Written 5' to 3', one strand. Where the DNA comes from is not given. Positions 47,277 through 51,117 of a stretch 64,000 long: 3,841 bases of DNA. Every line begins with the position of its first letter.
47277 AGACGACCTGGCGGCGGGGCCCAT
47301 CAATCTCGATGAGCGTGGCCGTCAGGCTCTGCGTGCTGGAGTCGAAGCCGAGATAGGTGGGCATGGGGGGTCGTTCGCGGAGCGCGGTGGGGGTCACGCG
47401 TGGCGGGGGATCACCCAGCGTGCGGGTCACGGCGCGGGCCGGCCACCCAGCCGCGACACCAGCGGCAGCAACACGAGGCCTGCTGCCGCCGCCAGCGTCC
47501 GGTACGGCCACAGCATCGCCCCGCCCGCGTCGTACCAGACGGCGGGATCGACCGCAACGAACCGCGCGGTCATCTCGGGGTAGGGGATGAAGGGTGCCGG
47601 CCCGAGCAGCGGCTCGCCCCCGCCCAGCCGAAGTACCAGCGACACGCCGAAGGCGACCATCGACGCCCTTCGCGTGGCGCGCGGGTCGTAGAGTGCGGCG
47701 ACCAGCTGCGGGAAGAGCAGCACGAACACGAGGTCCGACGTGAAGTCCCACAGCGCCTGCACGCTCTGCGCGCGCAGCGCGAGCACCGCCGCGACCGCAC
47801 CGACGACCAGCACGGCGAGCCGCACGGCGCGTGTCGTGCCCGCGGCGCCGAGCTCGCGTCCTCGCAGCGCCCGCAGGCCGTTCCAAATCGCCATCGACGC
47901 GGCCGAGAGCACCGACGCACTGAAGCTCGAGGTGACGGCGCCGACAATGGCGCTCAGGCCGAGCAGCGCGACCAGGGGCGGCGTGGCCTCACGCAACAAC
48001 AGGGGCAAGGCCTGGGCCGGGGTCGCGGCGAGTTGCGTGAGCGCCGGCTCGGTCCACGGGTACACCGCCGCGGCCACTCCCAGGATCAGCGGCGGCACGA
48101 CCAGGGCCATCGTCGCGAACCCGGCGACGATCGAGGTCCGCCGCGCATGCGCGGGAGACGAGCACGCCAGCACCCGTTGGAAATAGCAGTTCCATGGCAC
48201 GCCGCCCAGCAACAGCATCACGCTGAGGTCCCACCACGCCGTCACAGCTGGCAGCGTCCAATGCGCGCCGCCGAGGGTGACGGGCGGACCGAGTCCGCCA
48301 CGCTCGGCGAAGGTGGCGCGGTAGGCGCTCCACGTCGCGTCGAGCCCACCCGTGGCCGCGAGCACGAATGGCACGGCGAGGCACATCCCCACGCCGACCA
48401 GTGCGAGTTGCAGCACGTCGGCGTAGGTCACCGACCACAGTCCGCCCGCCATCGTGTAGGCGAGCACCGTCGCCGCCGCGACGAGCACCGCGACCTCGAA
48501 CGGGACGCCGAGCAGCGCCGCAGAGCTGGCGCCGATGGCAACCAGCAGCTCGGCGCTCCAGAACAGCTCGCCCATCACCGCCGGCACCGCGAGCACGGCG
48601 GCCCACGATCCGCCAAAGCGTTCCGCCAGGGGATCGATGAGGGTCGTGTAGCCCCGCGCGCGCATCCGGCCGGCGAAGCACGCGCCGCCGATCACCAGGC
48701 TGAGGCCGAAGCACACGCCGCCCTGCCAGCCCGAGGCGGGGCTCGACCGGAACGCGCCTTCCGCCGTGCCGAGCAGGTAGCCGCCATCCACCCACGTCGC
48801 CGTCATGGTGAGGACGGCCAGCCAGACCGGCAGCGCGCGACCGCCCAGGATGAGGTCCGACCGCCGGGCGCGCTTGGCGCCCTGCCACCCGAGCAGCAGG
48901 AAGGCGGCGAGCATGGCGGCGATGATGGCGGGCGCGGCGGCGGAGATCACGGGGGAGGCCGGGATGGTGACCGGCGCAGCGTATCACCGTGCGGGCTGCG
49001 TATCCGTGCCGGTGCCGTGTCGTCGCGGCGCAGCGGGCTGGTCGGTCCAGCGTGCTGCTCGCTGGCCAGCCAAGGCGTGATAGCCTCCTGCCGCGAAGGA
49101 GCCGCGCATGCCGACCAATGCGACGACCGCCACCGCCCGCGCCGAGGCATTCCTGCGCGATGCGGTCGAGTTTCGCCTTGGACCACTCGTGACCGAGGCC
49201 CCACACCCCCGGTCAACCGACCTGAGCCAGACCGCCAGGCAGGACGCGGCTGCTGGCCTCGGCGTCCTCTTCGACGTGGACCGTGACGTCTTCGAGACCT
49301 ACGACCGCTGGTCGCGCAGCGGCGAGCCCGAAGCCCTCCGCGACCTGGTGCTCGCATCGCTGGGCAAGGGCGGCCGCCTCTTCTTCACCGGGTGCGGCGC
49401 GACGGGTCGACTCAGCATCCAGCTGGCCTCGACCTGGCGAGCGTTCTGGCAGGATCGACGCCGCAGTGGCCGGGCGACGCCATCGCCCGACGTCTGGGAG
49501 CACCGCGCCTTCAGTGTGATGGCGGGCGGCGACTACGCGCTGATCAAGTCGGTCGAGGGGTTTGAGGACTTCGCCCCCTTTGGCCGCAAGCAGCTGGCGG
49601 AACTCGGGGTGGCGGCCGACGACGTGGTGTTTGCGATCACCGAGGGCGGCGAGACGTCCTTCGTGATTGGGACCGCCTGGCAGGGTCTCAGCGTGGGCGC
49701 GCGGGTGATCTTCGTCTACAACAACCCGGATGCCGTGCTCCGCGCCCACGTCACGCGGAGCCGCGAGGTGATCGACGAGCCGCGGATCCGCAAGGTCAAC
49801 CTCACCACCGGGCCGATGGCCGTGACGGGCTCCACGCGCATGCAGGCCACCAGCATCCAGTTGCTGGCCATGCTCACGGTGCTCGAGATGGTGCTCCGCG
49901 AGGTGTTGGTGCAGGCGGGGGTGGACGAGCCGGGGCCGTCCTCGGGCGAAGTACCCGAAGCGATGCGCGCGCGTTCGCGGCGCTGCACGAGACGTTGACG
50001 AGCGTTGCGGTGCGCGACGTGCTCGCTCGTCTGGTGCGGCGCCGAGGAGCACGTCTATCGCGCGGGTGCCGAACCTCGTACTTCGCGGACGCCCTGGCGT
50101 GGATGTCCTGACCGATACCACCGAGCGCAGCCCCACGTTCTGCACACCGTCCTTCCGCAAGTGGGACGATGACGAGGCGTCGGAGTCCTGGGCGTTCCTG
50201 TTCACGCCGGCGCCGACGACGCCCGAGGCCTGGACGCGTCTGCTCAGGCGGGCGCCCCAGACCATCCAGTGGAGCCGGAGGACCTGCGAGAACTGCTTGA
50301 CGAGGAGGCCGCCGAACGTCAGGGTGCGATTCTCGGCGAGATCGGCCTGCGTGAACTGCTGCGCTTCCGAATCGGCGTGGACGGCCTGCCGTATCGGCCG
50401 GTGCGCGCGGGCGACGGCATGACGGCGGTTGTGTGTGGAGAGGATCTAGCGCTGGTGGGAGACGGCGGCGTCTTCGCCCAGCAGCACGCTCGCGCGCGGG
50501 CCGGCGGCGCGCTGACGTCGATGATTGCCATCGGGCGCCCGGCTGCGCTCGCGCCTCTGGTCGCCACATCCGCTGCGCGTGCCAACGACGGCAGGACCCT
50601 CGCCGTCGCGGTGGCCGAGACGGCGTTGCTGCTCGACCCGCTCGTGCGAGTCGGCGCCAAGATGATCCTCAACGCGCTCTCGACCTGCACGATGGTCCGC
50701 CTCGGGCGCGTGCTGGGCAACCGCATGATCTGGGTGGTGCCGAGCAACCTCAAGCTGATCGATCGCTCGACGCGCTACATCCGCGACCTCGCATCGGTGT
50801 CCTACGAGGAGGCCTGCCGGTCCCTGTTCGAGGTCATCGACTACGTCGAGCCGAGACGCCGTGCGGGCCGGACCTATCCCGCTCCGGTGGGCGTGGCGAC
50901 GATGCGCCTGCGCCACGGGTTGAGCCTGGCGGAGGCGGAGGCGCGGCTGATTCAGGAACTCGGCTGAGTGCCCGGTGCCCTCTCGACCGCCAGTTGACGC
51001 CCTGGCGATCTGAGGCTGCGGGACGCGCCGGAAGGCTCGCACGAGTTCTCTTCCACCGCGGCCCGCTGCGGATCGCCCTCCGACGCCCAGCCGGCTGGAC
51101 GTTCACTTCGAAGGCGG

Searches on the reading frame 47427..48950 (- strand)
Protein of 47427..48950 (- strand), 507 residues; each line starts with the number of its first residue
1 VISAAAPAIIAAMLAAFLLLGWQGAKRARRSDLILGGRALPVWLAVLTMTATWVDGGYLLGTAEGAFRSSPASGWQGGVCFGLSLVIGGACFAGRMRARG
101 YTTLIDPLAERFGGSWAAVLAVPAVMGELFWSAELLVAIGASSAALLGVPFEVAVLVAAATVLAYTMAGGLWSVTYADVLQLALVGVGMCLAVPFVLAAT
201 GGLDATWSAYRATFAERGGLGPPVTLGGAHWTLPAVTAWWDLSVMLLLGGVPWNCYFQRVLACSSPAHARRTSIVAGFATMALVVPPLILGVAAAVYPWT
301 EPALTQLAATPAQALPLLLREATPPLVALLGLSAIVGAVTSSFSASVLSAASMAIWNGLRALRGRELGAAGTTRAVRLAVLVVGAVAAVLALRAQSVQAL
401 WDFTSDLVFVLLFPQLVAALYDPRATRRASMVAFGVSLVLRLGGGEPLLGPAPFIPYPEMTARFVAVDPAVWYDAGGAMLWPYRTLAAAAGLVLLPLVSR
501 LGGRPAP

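Call 10: search_protein_families(library=pfam, max_evalue=0.01, proteins=[window:47427-48950:-])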
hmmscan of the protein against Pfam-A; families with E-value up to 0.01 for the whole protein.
window:47427-48950:- (507 aa): 1 family
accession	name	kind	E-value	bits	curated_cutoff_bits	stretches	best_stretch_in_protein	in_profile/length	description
PF00474.23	SSF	-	3.4e-26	92.5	22.8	1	34-433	2-402/406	Sodium:solute symporter family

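Call 11: find_encoding_contigs(protein=window:47427-48950:-, flank=10000, max_places=6)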
Protein window:47427-48950:- (507 aa): no gene with exactly this product is on record in the collection.

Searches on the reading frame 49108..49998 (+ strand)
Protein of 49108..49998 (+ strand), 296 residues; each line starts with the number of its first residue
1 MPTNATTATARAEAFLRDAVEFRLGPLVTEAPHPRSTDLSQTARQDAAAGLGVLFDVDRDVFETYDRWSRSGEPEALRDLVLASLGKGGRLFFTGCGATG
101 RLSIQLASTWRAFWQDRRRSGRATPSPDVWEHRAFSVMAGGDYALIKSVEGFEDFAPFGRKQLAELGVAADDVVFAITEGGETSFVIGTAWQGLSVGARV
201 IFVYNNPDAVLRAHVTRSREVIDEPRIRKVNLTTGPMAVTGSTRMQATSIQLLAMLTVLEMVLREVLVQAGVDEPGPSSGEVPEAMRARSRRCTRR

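Call 10: search_protein_families(library=pfam, max_evalue=0.01, proteins=[window:49108-49998:+])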
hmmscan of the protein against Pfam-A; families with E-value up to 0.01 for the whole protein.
window:49108-49998:+ (296 aa): 1 family
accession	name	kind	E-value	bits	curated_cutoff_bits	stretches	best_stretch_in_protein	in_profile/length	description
PF22645.1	GKRP_SIS_N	-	6.5e-10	39.2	27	1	82-188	10-107/113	Glucokinase regulatory protein N-terminal SIS domain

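Call 14: find_encoding_contigs(protein=window:49108-49998:+, flank=10000, max_places=6)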
Protein window:49108-49998:+ (296 aa): no gene with exactly this product is on record in the collection.

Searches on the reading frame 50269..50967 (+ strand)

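Call 10: search_protein_families(library=pfam, max_evalue=0.01, proteins=[window:50269-50967:+])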
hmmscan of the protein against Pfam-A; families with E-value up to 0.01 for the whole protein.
window:50269-50967:+ (232 aa): 1 family
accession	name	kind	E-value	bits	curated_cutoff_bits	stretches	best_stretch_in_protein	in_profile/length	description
PF20741.3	GKRP-like_C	-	0.0052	17.7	27.7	0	151-193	2-44/100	C-terminal lid domain of glucokinase regulatory protein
